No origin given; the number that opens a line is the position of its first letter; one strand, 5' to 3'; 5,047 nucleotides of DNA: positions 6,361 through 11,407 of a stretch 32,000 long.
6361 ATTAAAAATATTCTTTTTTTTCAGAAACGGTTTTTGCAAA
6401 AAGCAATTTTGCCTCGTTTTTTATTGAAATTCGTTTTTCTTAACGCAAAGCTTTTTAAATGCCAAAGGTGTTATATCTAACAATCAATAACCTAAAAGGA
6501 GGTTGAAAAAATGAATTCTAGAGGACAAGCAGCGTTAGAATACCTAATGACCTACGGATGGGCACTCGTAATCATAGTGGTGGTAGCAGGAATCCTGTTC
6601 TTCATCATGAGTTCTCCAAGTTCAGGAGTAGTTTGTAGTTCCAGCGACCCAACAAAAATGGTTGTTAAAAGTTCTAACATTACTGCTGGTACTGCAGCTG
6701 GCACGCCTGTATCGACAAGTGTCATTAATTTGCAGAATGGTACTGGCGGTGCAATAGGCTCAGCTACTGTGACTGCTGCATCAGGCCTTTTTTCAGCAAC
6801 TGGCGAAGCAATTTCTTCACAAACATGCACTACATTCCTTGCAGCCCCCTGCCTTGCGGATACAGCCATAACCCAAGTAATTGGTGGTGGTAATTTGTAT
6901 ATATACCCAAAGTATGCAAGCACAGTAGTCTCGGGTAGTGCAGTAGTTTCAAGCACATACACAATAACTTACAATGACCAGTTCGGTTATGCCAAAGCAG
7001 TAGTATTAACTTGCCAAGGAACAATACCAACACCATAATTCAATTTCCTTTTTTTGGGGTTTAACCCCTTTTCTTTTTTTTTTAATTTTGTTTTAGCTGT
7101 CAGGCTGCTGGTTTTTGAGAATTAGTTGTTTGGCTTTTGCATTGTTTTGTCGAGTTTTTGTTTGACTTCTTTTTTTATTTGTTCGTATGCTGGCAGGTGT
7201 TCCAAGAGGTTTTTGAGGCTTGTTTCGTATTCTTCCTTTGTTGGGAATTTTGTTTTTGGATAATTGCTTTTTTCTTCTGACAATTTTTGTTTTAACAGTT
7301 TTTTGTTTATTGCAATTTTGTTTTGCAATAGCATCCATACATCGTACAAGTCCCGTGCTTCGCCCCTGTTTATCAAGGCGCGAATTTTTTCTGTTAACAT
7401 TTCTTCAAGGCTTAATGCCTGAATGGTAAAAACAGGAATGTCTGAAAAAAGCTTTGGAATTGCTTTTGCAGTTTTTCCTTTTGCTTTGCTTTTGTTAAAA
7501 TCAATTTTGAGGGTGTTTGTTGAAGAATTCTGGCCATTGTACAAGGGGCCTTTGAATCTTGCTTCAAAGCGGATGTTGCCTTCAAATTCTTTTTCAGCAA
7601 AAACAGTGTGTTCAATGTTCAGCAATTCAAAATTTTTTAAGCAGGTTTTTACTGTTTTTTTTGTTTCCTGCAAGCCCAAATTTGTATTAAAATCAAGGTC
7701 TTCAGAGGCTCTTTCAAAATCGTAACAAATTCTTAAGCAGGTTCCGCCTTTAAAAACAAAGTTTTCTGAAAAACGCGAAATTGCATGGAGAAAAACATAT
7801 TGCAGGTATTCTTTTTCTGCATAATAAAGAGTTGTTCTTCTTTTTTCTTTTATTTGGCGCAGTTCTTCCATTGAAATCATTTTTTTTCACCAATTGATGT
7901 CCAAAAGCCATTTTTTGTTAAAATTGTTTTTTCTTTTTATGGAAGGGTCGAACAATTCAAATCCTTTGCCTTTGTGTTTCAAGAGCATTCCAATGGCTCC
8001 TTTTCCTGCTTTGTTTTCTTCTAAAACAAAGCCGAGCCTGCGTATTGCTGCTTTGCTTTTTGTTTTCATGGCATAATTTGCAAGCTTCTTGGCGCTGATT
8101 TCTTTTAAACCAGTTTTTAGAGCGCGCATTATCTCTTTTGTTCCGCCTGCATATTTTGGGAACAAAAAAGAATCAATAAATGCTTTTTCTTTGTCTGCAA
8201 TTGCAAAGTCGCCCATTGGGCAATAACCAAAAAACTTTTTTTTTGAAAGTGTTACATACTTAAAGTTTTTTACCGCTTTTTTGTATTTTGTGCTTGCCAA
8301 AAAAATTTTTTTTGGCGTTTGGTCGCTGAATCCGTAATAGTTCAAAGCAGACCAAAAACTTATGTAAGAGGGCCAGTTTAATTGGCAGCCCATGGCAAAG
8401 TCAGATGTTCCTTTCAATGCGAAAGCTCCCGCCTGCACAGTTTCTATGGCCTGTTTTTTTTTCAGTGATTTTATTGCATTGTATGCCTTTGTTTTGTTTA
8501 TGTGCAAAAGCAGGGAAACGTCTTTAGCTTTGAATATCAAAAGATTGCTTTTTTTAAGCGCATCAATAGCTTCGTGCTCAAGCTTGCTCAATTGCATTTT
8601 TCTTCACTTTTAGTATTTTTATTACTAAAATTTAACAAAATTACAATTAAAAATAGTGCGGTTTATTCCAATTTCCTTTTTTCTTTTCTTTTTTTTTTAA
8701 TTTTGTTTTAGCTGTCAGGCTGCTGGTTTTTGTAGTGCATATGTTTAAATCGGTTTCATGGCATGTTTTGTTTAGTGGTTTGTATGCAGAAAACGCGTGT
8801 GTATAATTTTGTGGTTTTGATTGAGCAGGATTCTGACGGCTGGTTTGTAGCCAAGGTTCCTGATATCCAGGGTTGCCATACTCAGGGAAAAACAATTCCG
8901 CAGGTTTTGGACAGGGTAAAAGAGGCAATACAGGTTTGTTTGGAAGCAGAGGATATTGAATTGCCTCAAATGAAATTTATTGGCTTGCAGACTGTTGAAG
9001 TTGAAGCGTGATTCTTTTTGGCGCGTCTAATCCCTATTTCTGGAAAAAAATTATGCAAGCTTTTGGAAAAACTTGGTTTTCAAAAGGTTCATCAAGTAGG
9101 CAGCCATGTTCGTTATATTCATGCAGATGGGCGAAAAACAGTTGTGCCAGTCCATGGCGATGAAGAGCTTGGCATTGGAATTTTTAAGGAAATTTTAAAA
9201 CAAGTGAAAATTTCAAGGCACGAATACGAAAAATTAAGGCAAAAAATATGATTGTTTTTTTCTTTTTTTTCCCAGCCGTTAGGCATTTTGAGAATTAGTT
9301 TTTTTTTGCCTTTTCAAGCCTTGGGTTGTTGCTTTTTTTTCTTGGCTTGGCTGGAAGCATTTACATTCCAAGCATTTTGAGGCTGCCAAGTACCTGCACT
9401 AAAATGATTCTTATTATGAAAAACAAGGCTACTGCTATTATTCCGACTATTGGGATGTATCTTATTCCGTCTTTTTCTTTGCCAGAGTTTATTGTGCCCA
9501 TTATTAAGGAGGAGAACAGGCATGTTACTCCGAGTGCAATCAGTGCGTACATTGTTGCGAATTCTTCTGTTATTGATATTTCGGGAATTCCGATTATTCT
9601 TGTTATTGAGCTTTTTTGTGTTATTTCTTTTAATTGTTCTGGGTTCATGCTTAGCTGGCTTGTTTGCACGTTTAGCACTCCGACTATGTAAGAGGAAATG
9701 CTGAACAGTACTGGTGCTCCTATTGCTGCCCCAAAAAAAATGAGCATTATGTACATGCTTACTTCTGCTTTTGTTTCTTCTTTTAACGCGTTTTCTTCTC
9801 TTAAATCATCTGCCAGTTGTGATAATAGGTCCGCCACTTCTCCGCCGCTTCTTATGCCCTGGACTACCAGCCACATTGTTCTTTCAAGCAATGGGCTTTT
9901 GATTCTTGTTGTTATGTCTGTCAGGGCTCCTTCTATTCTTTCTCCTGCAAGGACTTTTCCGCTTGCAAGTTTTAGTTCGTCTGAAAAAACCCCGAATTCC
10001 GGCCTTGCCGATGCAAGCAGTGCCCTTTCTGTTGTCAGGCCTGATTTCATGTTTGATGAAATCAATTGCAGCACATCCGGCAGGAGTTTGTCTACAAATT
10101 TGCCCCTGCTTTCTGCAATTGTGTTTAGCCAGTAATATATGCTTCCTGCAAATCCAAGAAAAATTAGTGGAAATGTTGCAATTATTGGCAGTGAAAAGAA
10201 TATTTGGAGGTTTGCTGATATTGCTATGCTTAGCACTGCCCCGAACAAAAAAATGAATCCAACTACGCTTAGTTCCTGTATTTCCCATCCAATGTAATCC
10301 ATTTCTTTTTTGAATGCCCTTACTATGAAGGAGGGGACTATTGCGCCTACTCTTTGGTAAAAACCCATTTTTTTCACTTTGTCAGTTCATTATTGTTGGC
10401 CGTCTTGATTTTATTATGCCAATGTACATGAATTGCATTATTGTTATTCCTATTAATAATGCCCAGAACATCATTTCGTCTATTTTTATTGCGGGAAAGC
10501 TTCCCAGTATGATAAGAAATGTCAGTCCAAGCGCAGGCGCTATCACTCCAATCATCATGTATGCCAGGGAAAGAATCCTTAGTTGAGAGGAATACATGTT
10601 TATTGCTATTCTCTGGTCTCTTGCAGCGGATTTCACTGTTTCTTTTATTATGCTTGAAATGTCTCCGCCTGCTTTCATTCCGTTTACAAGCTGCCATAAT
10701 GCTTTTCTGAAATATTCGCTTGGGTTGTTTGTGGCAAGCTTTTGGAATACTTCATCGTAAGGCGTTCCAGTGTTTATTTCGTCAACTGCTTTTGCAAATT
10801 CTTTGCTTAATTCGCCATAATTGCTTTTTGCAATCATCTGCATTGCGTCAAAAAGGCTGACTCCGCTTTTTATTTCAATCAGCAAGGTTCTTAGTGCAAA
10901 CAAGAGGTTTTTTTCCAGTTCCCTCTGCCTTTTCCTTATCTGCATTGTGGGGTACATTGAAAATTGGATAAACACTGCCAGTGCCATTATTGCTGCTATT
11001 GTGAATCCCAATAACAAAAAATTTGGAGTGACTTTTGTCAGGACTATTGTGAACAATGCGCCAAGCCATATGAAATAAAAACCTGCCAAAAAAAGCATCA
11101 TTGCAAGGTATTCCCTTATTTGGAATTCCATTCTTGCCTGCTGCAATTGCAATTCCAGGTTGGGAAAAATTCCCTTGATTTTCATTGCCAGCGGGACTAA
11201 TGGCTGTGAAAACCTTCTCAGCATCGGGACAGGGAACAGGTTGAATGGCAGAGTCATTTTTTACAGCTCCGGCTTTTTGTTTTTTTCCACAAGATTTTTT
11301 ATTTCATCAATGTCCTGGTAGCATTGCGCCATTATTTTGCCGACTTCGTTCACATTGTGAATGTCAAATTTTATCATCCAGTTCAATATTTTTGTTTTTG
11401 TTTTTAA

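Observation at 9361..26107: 17-kb co-directional Epd/Tad-like archaeal type IV pilus operon with an uncharacterised accessory set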

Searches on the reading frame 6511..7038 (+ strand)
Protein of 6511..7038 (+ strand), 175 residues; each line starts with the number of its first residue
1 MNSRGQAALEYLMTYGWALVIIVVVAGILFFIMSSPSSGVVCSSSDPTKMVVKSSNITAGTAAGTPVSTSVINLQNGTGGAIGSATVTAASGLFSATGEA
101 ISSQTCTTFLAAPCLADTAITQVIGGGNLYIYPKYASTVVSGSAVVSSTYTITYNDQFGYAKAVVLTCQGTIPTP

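Call 13: search_protein_families(library=pfam, proteins=[window:6511-7038:+], max_evalue=0.01)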
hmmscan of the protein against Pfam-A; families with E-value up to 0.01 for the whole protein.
window:6511-7038:+ (175 aa): 0 families

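Call 35: search_protein_families(library=pfam, proteins=[window:6511-7038:+], max_evalue=10)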
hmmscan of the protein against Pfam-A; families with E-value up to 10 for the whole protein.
window:6511-7038:+ (175 aa): 2 families
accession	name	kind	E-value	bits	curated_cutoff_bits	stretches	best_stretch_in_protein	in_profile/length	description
PF14221.11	DUF4330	-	0.06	13.9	27.6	1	18-71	22-78/167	Domain of unknown function (DUF4330)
PF04021.17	Class_IIIsignal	-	5.8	7.4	23.7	1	3-12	1-10/27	Class III signal peptide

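Call 38: search_solved_structures(query=window:6511-7038:+, max_evalue=10)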
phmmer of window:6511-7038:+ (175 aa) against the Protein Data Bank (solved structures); distinct sequences matched with E-value up to 10: 6.
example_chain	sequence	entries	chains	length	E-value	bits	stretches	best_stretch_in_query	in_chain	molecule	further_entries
7zhj_f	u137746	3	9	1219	0.14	15.3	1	57-91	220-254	Pore-forming tail tip protein pb2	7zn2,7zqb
7zqp_j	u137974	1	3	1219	0.15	15.2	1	57-91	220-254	Probable tape measure protein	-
4tsh_B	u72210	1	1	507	0.41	13.8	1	50-166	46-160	Surface protein adhesin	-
3qe5_A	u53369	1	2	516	0.43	13.7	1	50-166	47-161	Major cell-surface adhesin PAc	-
6e3f_A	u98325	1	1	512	0.68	13.1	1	51-166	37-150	Probable cell-surface antigen I/II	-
7l0o_A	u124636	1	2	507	1.1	12.4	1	51-166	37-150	Agglutinin receptor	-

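Call 59: search_protein_families(library=ncbifam, proteins=[window:6511-7038:+], max_evalue=0.01)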
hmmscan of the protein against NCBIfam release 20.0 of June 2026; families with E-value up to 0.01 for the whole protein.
window:6511-7038:+ (175 aa): 0 families

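Call 66: find_homologous_proteins(query=window:6511-7038:+, max_evalue=0.001)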
Query window:6511-7038:+ (175 aa): 111 proteins with E <= 0.001 among 555 candidates.
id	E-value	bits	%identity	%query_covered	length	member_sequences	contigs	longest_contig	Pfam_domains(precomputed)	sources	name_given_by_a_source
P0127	7.9e-102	356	100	100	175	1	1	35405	-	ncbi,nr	ncbi:MAG: hypothetical protein PHD95_02305 [Candidatus ainarchaeum sp.]|nr:hypothetical protein [Can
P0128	1.8e-54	202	61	98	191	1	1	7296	-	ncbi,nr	ncbi:MAG: hypothetical protein NTW59_02855 [Candidatus Diapherotrites archaeon]|nr:hypothetical prot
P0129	9.5e-54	199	58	99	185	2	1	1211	-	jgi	jgi:uncharacterized protein (UPF0333 family)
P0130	2.1e-52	195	59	98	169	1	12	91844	-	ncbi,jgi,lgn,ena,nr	ncbi:MAG TPA: hypothetical protein VI977_00170 [archaeon]|nr:hypothetical protein [archaeon]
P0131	9.0e-45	170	52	98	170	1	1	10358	-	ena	-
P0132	9.4e-42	161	50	98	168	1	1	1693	-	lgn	-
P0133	1.8e-36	143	54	97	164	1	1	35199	-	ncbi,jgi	jgi:hypothetical protein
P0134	2.1e-32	130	53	97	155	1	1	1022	-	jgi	jgi:uncharacterized protein (UPF0333 family)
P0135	2.5e-32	130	45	98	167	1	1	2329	-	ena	-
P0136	8.9e-32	128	49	98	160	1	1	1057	-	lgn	-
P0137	1.9e-31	127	51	98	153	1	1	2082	-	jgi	jgi:hypothetical protein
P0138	2.7e-31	127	51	98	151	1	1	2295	-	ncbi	-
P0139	1.2e-29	121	51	100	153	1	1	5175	-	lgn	-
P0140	3.6e-29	120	47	98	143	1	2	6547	-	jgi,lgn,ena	-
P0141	6.0e-28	116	46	97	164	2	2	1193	-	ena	-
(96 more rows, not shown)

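Call 74: predict_structure(alignment_id=A3)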
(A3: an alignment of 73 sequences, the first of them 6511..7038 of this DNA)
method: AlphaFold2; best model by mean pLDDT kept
length: 175 residues; sequences in the alignment: 73
mean_pLDDT: 87.4   pTM: 0.75
mean pLDDT of the five models: 87.4, 87.0, 86.1, 86.0, 85.1
residues with pLDDT >= 90: 96; 70-90: 57; 50-70: 22; < 50: 0
segments of 3 or more residues with pLDDT < 50: none
pLDDT, mean of each block of 10 residues (from residue 1): 79 91 96 80 97 93 75 97 93 87 82 68 96 81 81 97 96 83
secondary structure, 60 per line:
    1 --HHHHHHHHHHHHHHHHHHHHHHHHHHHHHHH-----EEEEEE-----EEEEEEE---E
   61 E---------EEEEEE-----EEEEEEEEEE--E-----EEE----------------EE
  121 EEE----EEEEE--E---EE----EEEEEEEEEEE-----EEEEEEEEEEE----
elements in order: H3-33 E39-44 E50-56 E71-76 E82-91 E100-102 E119-123 E128-132 E145-155 E161-171

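Call 77: fold_search(model_id=the predicted structure, library=pdb)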
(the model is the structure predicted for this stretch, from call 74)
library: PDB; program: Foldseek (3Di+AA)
matches with E <= 10: 207; with E <= 0.001: 0
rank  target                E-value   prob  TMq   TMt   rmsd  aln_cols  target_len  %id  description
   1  9n9j_5                7.5e-02  0.72  0.32  0.38  10.8       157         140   10  Structure of a GRP94 folding intermediate engaged with a CCDC134- and FKBP11-bound secretory translocon (released 2025-11-19)
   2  8bsh_A                8.9e-02  0.33  0.24  0.07  10.2       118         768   13  COPII inner coat (released 2023-01-18)
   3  8b5l_q                1.0e-01  0.54  0.30  0.33  11.3       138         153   14  Cryo-EM structure of ribosome-Sec61-TRAP (TRanslocon Associated Protein) translocon complex (released 2023-03-01)
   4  3irz                  1.1e-01  0.60  0.31  0.17   6.9       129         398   11  Crystal structure of functional region of UafA from Staphylococcus saprophyticus in P212121 form (released 2010-09-08)
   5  3is1                  1.1e-01  0.44  0.31  0.17  10.8       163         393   10  Crystal structure of functional region of UafA from Staphylococcus saprophyticus in C2 form at 2.45 angstrom resolution (released 2010-09-08)
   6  8k2j                  1.5e-01  0.77  0.39  0.15  11.8       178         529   11  Crystal structure of Group 3 Oligosaccharide/Monosaccharide-releasing beta-N-acetylgalactosaminidase NgaDssm, apo form (released 2024-04-24)
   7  8rjc_5                1.5e-01  0.54  0.31  0.30  11.0       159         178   10  Structure of the rabbit 80S ribosome stalled on a 2-TMD rhodopsin intermediate in complex with Sec61-TRAP, open confor (released 2024-01-24)
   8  3q48_A                1.6e-01  0.63  0.27  0.25   9.2       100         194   12  Crystal structure of Pseudomonas aeruginosa CupB2 chaperone (released 2011-02-09)
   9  3m7o_B                2.0e-01  0.15  0.24  0.28  10.7       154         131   12  Crystal structure of mouse MD-1 in complex with phosphatidylcholine (released 2010-06-09)
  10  7r0c_C                2.1e-01  0.28  0.24  0.14  11.9       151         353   12  Structure of the AVP-V2R-arrestin2-ScFv30 complex (released 2022-09-14)
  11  4bhu_C                2.1e-01  0.23  0.26  0.32   9.3       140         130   16  Crystal structure of BslA - A bacterial hydrophobin (released 2013-08-14)
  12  1p5v_A                2.5e-01  0.60  0.35  0.33   9.5       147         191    9  X-ray structure of the Caf1M:Caf1 chaperone:subunit preassembly complex (released 2003-06-24)
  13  1z9s_A                2.5e-01  0.44  0.31  0.29   8.6       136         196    7  Crystal Structure of the native chaperone:subunit:subunit Caf1M:Caf1:Caf1 complex (released 2005-06-21)
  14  8btk_TA               2.7e-01  0.47  0.30  0.31  10.4       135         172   12  Structure of the TRAP complex with the Sec translocon and a translating ribosome (released 2023-05-24)
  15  3dos_D                2.8e-01  0.51  0.32  0.30   8.7       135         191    8  Crystal structure of the complex of the Caf1M chaperone with the mini-fiber of two Caf1 subunits (Caf1:Caf1), carrying (released 2009-07-14)
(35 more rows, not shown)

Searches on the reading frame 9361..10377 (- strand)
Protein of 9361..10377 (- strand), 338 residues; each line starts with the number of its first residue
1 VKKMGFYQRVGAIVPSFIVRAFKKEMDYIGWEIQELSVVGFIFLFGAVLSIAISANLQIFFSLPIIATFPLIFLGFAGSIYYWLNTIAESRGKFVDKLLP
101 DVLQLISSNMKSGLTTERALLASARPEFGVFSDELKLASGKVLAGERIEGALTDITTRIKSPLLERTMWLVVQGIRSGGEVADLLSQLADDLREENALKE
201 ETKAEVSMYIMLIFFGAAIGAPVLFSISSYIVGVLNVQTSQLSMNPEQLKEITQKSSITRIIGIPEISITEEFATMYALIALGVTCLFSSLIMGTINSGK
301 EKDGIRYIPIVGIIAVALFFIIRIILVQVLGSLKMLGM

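Call 4: search_protein_families(library=pfam, proteins=[window:9361-10377:-], max_evalue=0.01)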
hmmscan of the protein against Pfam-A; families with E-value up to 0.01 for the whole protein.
window:9361-10377:- (338 aa): 1 family
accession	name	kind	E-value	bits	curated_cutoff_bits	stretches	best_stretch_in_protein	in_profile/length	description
PF00482.28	T2SSF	-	4.1e-17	62.7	25.2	1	103-226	2-122/125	Type II secretion system (T2SS), protein F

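Call 5: search_protein_families(library=ncbifam, proteins=[window:9361-10377:-], max_evalue=0.01)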
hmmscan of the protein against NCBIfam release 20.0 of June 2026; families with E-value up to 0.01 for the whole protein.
window:9361-10377:- (338 aa): 1 family
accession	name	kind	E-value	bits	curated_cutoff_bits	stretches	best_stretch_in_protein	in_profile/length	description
NF046075.1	UpsF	equivalog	3e-06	26.3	400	1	45-251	265-437/484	membrane pilin protein UpsF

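Call 49: search_solved_structures(query=window:9361-10377:-, max_evalue=1)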
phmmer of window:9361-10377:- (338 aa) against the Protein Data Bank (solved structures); distinct sequences matched with E-value up to 1: 1.
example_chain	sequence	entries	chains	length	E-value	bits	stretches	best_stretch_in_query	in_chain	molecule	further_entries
7zm7_b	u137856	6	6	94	0.76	12.1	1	52-104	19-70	Subunit NDUFC2 of NADH-ubiquinone oxidoreductase (Complex I)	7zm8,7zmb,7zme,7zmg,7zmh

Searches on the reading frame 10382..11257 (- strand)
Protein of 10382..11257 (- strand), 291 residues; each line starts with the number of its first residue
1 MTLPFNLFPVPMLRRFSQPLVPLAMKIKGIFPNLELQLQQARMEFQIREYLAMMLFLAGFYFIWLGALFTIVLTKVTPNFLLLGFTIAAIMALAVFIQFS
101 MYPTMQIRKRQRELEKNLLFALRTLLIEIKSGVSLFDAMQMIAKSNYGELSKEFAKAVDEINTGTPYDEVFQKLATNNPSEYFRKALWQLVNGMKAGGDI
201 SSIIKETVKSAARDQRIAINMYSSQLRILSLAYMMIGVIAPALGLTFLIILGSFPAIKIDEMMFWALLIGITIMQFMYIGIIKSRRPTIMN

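Call 4: search_protein_families(library=pfam, proteins=[window:10382-11257:-], max_evalue=0.01)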
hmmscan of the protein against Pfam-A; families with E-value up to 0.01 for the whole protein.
window:10382-11257:- (291 aa): 1 family
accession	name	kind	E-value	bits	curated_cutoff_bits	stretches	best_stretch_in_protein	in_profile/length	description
PF00482.28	T2SSF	-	2.2e-16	60.4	25.2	1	121-245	1-122/125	Type II secretion system (T2SS), protein F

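Call 5: search_protein_families(library=ncbifam, proteins=[window:10382-11257:-], max_evalue=0.01)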
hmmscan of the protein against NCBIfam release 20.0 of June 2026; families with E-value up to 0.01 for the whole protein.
window:10382-11257:- (291 aa): 2 families
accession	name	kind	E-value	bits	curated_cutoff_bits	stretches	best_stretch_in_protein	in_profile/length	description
NF004705.1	PRK06041.1-3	equivalog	0.00033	19.7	400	1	62-202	198-331/465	archaellar assembly protein ArlJ/FlaJ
NF004703.2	PRK06041.1-1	equivalog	0.0016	16.8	570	1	67-238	239-409/525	archaellar assembly protein ArlJ/FlaJ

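Call 48: search_solved_structures(query=window:10382-11257:-, max_evalue=1)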
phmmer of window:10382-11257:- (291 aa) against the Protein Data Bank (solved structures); distinct sequences matched with E-value up to 1: 1.
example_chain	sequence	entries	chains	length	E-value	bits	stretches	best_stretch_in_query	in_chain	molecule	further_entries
2p63_A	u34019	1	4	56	0.15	14.8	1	167-209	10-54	Cell division control protein 4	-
